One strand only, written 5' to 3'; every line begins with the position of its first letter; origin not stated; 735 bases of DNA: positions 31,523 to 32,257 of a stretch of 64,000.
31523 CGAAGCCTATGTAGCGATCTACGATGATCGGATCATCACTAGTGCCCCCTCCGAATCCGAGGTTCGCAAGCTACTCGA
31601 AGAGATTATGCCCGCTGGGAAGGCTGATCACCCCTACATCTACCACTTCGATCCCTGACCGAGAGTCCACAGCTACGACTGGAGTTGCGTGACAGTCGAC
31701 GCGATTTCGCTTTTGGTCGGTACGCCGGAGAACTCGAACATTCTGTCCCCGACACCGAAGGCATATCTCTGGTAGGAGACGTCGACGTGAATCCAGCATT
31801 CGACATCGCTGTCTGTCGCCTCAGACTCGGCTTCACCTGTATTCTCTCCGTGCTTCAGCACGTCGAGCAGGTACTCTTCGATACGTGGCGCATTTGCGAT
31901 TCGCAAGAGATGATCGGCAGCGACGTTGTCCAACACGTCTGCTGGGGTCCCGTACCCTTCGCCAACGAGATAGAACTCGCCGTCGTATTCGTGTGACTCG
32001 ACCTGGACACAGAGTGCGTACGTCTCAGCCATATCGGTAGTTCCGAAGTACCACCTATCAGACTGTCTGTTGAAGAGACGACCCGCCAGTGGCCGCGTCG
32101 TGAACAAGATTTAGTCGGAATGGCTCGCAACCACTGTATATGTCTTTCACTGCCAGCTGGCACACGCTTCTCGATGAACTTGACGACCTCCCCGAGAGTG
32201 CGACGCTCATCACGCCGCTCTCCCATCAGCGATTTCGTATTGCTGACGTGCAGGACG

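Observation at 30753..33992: Uncharacterised four-gene cassette ending in a pRiA4b-ORF3-like protein, sandwiched between a toxin-antitoxin pair and an IS4 element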

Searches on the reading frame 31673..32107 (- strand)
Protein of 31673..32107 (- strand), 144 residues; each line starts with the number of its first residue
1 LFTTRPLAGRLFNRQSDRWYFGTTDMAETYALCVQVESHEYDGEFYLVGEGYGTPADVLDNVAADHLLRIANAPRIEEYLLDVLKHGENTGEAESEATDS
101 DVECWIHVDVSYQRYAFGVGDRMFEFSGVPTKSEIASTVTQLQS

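Call 3: search_protein_families(library=pfam, proteins=[window:31673-32107:-], max_evalue=1)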
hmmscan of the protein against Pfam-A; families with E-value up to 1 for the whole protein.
window:31673-32107:- (144 aa): 2 families
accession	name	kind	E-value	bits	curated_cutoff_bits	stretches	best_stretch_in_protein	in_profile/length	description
PF08481.16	GBS_Bsp-like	-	0.023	15.1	31.6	1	15-48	39-73/92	GBS Bsp-like repeat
PF12099.14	DUF3575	-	0.084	12.6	21.1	1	11-53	75-120/177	Protein of unknown function (DUF3575)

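Call 4: search_protein_families(library=padloc, proteins=[window:31673-32107:-], max_evalue=1)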
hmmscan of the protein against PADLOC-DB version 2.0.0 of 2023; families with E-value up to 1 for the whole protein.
window:31673-32107:- (144 aa): 0 families

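Call 5: search_protein_families(library=ncbifam, proteins=[window:31673-32107:-], max_evalue=1)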
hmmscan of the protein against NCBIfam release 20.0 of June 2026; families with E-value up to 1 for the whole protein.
window:31673-32107:- (144 aa): 0 families

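Call 81: search_protein_families(library=pfam, alignment_id=A6, max_evalue=1)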
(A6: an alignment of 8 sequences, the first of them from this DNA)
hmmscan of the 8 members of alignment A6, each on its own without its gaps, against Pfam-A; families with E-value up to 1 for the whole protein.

A. member 1, seq(119 aa): 1 family
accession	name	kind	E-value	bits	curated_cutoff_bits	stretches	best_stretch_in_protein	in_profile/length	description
PF20086.4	DUF6478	-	0.27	10.9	27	1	9-89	137-219/257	Family of unknown function (DUF6478)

B. families by the number of members that match (of 8 scanned): 4 families
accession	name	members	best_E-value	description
PF20086.4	DUF6478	2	0.046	Family of unknown function (DUF6478)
PF13822.11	ACC_epsilon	1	0.1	Acyl-CoA carboxylase epsilon subunit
PF17816.7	PDZ_4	1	0.2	PDZ domain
PF23135.2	TRI4_N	1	0.23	TRI4 N-terminal domain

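Call 82: search_solved_structures(query=A6, max_evalue=10)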
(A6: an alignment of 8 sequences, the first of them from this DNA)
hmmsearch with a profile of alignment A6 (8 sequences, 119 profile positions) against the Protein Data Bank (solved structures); distinct sequences matched with E-value up to 10: 10.
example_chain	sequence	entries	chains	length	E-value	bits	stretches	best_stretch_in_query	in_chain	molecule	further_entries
6nu2_A1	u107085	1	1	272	0.053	16.9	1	9-82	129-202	28S ribosomal protein S35, mitochondrial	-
9ojm_1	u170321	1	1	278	0.055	16.8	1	9-82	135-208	Small ribosomal subunit protein mS35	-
9ru6_A1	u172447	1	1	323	0.068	16.5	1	9-82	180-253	Small ribosomal subunit protein mS35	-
3j9m_A1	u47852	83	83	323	0.068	16.5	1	9-82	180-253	mS35 | 28S ribosomal protein S35, mitochondrial | Small ribosomal subunit protein mS35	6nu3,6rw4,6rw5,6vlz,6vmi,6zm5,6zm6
3jd5_k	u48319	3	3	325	0.11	15.9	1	9-88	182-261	28S ribosomal protein S35, mitochondrial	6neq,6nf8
5aj4_Ak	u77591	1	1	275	0.27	14.6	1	9-81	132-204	MITORIBOSOMAL PROTEIN MS35, MRPS35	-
5aj3_k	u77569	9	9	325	0.37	14.1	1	9-81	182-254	MITORIBOSOMAL PROTEIN MS35, MRPS35 | 28S ribosomal protein S35, mitochondrial | Mitochondrial ribosomal protein S35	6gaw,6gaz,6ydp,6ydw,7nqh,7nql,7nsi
8oin_AB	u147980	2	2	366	0.44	13.9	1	9-81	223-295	28S ribosomal protein S35, mitochondrial isoform 1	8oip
7pnt_1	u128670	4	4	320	0.46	13.8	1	9-83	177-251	28S ribosomal protein S35, mitochondrial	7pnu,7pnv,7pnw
4qpg_C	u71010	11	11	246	0.78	13.1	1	71-107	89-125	Capsid protein VP3 | VP3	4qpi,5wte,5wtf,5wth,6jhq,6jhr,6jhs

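Call 95: search_protein_families(library=phrogs, proteins=[window:31673-32032:-], max_evalue=0.1)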
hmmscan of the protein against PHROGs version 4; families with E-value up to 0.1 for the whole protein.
window:31673-32032:- (119 aa): 1 family
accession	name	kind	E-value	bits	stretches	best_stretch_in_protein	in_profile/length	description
phrog_22096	-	unknown function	0.037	15.1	1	8-108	13-117/125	-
